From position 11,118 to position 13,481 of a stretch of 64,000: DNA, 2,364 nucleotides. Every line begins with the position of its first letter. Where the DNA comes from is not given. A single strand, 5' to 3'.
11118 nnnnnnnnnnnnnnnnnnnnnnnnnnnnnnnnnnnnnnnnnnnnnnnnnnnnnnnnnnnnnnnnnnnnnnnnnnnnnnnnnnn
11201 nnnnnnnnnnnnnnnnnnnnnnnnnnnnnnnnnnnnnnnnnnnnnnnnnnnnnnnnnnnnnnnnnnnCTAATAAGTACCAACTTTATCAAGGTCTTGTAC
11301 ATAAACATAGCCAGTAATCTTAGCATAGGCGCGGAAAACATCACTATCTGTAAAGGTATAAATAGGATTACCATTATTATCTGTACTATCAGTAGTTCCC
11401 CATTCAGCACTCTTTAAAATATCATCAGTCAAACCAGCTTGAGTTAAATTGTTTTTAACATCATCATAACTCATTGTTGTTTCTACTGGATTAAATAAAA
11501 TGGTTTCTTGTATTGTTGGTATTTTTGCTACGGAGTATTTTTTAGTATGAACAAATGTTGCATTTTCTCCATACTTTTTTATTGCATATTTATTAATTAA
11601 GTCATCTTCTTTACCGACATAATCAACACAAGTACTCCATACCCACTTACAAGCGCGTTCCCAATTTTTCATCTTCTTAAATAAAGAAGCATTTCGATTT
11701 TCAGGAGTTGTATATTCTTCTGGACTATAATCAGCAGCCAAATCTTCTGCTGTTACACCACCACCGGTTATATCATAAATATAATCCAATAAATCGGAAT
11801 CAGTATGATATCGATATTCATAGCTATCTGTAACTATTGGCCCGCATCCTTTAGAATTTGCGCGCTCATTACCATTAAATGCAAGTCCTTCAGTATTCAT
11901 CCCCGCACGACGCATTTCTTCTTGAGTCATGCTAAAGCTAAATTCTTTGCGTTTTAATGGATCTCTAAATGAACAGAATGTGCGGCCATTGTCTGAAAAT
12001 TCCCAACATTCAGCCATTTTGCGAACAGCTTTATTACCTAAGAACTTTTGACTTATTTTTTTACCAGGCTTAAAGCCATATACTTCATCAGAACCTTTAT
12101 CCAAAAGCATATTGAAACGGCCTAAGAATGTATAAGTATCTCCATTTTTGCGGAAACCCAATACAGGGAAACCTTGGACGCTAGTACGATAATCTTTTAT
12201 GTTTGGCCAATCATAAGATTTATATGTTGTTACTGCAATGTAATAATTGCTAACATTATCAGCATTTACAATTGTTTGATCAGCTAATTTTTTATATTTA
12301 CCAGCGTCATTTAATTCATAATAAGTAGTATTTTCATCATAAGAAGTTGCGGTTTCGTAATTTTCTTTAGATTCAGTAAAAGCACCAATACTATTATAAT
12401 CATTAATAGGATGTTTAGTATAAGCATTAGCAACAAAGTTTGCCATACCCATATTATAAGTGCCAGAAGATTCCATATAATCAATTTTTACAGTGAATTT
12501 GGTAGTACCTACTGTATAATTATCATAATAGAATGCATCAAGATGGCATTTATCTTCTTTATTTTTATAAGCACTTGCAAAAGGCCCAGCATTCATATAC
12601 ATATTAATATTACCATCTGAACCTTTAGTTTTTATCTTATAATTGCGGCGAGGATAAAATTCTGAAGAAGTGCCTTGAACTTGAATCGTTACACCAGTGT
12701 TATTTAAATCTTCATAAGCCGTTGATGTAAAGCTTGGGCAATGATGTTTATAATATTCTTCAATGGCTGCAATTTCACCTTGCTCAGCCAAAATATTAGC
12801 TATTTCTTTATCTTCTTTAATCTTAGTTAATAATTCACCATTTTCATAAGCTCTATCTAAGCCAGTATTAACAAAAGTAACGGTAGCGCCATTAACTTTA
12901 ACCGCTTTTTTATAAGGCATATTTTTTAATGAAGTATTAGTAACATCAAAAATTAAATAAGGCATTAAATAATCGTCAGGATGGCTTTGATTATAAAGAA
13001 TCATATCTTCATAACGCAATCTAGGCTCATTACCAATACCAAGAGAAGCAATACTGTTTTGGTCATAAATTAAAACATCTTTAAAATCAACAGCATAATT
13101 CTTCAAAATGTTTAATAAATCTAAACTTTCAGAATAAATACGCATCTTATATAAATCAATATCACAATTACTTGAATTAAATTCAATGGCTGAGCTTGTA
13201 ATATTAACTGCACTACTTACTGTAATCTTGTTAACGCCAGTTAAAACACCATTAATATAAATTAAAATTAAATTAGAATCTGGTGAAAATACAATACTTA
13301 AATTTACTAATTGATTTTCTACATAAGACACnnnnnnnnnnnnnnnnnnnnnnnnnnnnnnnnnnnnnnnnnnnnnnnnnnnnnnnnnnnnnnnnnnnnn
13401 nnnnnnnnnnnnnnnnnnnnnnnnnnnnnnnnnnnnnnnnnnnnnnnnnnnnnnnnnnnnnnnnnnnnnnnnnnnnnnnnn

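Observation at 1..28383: Family of CBM-like receptor-binding modules repeated in at least three giant fibre genes, with nucleotide-level repeats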

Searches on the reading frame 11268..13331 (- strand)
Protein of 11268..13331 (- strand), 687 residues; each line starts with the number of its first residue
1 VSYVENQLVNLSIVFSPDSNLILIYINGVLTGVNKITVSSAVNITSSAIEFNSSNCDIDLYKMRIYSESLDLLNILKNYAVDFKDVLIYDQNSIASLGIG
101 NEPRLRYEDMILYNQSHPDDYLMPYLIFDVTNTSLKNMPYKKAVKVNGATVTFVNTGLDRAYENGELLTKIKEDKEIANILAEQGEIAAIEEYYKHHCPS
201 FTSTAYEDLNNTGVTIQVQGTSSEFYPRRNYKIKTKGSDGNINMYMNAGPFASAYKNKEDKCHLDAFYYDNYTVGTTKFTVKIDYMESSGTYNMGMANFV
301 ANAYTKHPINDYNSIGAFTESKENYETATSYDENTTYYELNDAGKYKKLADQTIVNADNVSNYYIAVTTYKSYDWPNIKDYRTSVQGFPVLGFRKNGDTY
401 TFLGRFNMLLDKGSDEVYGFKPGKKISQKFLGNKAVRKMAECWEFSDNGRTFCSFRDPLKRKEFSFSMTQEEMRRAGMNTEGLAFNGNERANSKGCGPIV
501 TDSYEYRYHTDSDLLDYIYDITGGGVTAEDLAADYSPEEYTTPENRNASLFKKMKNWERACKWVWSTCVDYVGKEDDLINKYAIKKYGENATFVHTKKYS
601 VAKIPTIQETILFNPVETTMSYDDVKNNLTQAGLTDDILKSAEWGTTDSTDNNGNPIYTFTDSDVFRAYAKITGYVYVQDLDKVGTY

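Call 46: search_protein_families(library=phrogs, max_evalue=0.00001, proteins=[window:11268-13331:-])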
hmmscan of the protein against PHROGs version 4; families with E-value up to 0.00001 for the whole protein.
window:11268-13331:- (687 aa): 2 families
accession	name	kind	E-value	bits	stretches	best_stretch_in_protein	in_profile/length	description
phrog_14959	-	unknown function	4.7e-13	47.9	2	205-306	1131-1232/2494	-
phrog_24896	-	unknown function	7.1e-11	41.7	1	19-84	597-663/1110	-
